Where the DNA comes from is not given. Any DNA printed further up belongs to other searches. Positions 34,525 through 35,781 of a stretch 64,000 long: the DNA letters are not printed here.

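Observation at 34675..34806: Ambiguous translation start of gspC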

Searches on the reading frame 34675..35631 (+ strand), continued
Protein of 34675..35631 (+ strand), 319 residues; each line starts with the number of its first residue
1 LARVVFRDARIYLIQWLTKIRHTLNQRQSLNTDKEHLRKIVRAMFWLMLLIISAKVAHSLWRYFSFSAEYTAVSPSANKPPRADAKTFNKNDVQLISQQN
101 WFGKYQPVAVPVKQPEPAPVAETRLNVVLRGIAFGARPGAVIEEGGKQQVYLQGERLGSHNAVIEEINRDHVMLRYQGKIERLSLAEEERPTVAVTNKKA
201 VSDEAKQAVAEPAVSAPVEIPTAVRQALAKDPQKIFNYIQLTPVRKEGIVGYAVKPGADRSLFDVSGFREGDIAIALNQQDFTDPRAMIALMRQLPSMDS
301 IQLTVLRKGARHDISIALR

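Call 14: find_encoding_contigs(protein=P0036, flank=1500, max_places=2)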
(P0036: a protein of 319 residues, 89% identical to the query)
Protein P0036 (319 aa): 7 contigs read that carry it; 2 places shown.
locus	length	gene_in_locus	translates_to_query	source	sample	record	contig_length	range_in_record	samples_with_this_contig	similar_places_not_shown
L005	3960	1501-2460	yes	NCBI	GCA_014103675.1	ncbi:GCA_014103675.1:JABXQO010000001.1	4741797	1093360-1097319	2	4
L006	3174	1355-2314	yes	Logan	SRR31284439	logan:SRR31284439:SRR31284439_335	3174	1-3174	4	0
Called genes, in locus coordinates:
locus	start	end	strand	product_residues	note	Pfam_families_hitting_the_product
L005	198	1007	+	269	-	PF06750:A24_N_bact, PF01478:Peptidase_A24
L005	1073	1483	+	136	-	PF16549:T2SSS_2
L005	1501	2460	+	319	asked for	PF11356:T2SSC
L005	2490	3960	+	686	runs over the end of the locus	PF21305:type_II_gspD_N0, PF03958:Secretin_N, PF00263:Secretin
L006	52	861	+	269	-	PF06750:A24_N_bact, PF01478:Peptidase_A24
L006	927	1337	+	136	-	PF16549:T2SSS_2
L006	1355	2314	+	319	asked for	PF11356:T2SSC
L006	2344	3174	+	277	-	?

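Call 16: find_encoding_contigs(protein=P0038, flank=1500, max_places=1)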
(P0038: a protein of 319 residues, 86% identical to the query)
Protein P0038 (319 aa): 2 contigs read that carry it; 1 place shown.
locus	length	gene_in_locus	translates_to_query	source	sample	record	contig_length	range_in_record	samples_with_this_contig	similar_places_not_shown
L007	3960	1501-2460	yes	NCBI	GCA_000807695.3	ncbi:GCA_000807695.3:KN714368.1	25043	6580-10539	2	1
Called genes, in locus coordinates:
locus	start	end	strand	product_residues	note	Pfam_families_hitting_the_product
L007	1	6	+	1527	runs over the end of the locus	PF05887:Trypan_PARP, PF13322:DUF4092, PF26759:AcfD_helical, PF17291:M60-like_N, PF13402:Peptidase_M60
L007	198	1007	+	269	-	PF06750:A24_N_bact, PF01478:Peptidase_A24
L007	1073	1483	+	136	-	PF16549:T2SSS_2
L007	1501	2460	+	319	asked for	PF11356:T2SSC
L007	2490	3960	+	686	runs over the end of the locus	PF21305:type_II_gspD_N0, PF03958:Secretin_N, PF00263:Secretin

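Call 17: find_encoding_contigs(protein=P0037, flank=1500, max_places=1)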
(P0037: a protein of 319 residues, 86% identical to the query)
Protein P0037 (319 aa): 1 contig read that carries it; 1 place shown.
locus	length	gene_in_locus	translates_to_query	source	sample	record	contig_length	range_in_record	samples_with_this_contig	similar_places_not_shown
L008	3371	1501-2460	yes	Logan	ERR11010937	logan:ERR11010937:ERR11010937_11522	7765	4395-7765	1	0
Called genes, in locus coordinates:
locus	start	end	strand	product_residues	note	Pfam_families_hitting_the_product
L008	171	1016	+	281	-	PF06750:A24_N_bact, PF01478:Peptidase_A24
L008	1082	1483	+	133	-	PF16549:T2SSS_2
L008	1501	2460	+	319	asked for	PF11356:T2SSC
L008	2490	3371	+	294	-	?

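Call 19: search_protein_representatives(protein=window:34675-35631:+)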
Query: 319 residues. Proteins with E-value up to 0.001 (for the whole library): 2521; up to 1e-10: 797; up to 1e-30: 33. The best 150 are listed.
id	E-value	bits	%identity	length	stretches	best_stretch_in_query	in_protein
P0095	4.0e-119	413.7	93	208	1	44-251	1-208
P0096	1.7e-116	405.1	84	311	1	1-229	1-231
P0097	2.3e-116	404.6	94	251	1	1-196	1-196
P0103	1.5e-111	388.8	94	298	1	48-239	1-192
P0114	1.6e-95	336.2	94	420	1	48-217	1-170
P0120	1.2e-90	320.2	96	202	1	160-319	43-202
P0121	1.3e-86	306.9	50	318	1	5-319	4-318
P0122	2.5e-83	296.2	89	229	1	48-206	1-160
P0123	2.3e-78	279.9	96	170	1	48-181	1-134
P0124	7.6e-63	228.9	39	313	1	15-319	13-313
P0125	8.4e-58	212.4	88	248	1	41-152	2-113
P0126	1.9e-56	207.9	42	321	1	24-319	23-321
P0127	1.0e-51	192.4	96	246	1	221-319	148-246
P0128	8.0e-51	189.5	92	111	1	44-140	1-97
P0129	4.4e-50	187.1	84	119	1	44-146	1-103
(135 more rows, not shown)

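Call 21: find_encoding_contigs(protein=P0121, flank=2500, max_places=2)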
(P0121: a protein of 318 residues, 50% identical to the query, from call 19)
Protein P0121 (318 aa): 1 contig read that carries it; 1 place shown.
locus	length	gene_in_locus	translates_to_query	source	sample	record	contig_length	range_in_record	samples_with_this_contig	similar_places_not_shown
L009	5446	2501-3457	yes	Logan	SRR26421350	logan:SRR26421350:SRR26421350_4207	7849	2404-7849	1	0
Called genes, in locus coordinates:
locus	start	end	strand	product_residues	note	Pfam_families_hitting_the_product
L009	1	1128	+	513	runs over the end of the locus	PF00149:Metallophos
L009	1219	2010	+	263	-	PF06750:A24_N_bact, PF01478:Peptidase_A24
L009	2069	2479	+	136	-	PF16549:T2SSS_2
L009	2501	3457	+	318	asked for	PF11356:T2SSC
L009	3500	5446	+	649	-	?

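Call 22: find_encoding_contigs(protein=P0124, flank=2500, max_places=2)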
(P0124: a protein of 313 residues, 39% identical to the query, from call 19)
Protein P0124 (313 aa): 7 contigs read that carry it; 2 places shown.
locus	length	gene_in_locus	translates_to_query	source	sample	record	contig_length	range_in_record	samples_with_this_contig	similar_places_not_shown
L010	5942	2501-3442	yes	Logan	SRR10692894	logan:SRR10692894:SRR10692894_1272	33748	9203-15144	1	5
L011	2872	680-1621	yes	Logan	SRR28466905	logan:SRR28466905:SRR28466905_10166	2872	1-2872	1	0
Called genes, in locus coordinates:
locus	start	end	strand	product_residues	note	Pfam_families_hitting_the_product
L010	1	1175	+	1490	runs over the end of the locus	PF13322:DUF4092, PF26759:AcfD_helical, PF17291:M60-like_N, PF13402:Peptidase_M60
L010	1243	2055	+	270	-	PF06750:A24_N_bact, PF01478:Peptidase_A24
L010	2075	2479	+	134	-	PF16549:T2SSS_2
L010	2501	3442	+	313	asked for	PF11356:T2SSC, PF13180:PDZ_2 (faint)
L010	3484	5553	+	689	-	PF21305:type_II_gspD_N0, PF03958:Secretin_N, PF00263:Secretin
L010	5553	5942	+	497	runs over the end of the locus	PF22341:GSPE_N1E, PF00437:T2SSE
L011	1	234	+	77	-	?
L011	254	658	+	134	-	PF16549:T2SSS_2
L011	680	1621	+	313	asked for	PF11356:T2SSC, PF13180:PDZ_2 (faint)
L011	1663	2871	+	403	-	?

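Call 23: find_encoding_contigs(protein=P0126, flank=2500, max_places=2)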
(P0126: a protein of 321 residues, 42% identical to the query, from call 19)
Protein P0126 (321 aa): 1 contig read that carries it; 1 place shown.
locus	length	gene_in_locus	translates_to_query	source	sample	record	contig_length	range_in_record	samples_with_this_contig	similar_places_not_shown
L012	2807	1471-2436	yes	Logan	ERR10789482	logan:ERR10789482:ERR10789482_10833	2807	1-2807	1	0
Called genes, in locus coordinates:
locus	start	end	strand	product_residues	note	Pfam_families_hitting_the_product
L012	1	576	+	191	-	?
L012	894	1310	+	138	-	PF16549:T2SSS_2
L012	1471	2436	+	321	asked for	PF11356:T2SSC, PF13180:PDZ_2 (weak)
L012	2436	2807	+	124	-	?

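Call 32: find_related_loci(query=A3, collection=genome_contigs, flank=1500)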
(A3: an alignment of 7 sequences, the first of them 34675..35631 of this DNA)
Query A3 (319 aa) in genome_contigs; peptide patterns used: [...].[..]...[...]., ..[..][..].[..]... (x = any residue, [..] = any of these).
46 stretches matched a pattern; 4 encode a relative of the query (tblastn E <= 1e-3); 4 distinct loci.
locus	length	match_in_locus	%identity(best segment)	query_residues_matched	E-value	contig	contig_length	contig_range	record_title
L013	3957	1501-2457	92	1-319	0e+0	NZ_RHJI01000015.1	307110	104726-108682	Escherichia sp. E1V33 1V33_15_consensus, whole genome shotgun sequence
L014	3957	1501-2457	89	1-319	0e+0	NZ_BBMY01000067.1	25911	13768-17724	Escherichia albertii NBRC 107761 = DSM 17582 strain NBRC 107761, whole genome shotgun sequence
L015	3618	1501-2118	35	117-318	3e-32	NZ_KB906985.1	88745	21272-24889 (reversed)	Psychromonas ossibalaenae ATCC BAA-1528 strain JAMM 0738 G327DRAFT_scaffold00019.19, whole genome shotgun sequence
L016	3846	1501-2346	52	40-319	4e-93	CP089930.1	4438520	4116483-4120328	Escherichia coli strain E69 chromosome, complete genome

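Call 40: list_cluster_members(proteins=[L002:2103-2966:+, window:34804-35631:+])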
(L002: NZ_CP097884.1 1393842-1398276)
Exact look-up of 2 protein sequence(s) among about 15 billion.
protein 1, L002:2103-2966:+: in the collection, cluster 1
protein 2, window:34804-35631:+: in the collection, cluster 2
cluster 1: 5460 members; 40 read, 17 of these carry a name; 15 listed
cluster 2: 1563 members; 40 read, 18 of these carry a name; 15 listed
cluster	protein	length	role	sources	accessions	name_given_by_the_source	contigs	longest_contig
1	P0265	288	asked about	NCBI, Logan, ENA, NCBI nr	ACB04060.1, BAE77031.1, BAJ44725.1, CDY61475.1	putative type II secretion protein GspC [Escherichia coli DH1] | ORF_f288 [Escherichia coli str. K-12 substr. MG1655]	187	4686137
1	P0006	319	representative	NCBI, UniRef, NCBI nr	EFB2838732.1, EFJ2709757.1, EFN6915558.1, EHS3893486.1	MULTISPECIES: type II secretion system protein GspC [Escherichia] | type II secretion system protein GspC n=1 Tax=Escherichia TaxID=561 RepID=UPI000306DB68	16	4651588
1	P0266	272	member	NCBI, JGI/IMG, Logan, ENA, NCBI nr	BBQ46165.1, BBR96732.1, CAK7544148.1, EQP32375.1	type II secretion system protein C [Escherichia coli HVH 65 (4-2262045)]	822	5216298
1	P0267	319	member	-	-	type II secretion system protein GspC [Escherichia coli] | type II secretion system protein GspC n=1 Tax=Escherichia coli TaxID=562 ...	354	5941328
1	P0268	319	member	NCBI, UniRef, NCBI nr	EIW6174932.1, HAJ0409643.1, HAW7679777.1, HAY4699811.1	type II secretion system protein GspC [Escherichia coli] | type II secretion system protein GspC n=1 Tax=Escherichia coli TaxID=562 ...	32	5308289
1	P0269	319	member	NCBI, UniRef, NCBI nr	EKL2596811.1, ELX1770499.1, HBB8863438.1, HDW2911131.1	type II secretion system protein GspC [Escherichia coli] | type II secretion system protein GspC n=1 Tax=Escherichia coli TaxID=562 ...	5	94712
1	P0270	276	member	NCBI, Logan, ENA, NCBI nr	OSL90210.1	general secretion pathway protein C [Escherichia coli T426]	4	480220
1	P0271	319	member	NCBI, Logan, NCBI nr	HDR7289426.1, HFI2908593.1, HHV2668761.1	TPA: type II secretion system protein GspC [Escherichia coli] | type II secretion system protein GspC [Escherichia coli]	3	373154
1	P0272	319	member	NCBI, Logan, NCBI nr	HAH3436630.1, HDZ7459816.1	TPA: type II secretion system protein GspC [Escherichia coli] | type II secretion system protein GspC [Escherichia coli]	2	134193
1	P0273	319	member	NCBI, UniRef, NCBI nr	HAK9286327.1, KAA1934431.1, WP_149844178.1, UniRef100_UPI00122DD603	type II secretion system protein GspC [Escherichia coli] | type II secretion system protein GspC n=1 Tax=Escherichia coli TaxID=562 ...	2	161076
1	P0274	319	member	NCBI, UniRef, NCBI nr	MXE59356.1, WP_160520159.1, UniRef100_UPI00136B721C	type II secretion system protein GspC [Escherichia coli] | type II secretion system protein GspC n=1 Tax=Escherichia coli TaxID=562 ...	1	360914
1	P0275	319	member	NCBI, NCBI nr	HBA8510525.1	TPA: type II secretion system protein GspC [Escherichia coli] | type II secretion system protein GspC [Escherichia coli]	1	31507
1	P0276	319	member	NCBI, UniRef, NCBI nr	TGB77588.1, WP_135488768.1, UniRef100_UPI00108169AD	type II secretion system protein GspC [Escherichia sp. E4702] | type II secretion system protein GspC n=1 Tax=Escherichia sp. E4702 TaxID=2044465 ...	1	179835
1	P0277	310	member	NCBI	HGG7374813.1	TPA: type II secretion system protein GspC, partial [Escherichia coli]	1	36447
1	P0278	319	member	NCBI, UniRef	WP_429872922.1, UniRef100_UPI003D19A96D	type II secretion system protein GspC [Escherichia coli] | type II secretion system protein GspC n=1 Tax=Escherichia coli TaxID=562 ...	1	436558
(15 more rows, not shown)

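Call 61: search_protein_families(library=ncbifam, proteins=[window:34675-35631:+])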
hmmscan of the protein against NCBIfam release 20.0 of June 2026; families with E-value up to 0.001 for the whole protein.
window:34675-35631:+ (319 aa): 4 families
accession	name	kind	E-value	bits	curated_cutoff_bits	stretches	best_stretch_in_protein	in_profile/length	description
NF007242.0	PRK09681.1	equivalog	5.6e-221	732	561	1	1-319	1-319/319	type II secretion system protein GspC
TIGR01713.1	typeII_sec_gspC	equivalog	9.4e-42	143.4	101.6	1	43-317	2-258/259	type II secretion system protein GspC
NF041515.1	GspC_delta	equivalog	7.2e-16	58.8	150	1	67-316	32-308/311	type II secretion system protein GspC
TIGR02037.1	degP_htrA_DO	subfamily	0.00046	19.2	416.2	1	264-318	273-327/434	Do family serine endopeptidase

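Call 62: search_protein_families(library=pfam, proteins=[window:34675-35631:+], max_evalue=0.01)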
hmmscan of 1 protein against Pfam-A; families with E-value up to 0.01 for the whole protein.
window:34675-35631:+ (319 aa): 2 families
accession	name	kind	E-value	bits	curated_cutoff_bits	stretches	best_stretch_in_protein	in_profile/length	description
PF11356.14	T2SSC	-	2e-32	112.4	27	1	46-185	1-141/141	Type II secretion system protein C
PF13180.12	PDZ_2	-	0.0021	18.7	27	1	263-318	25-80/80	PDZ domain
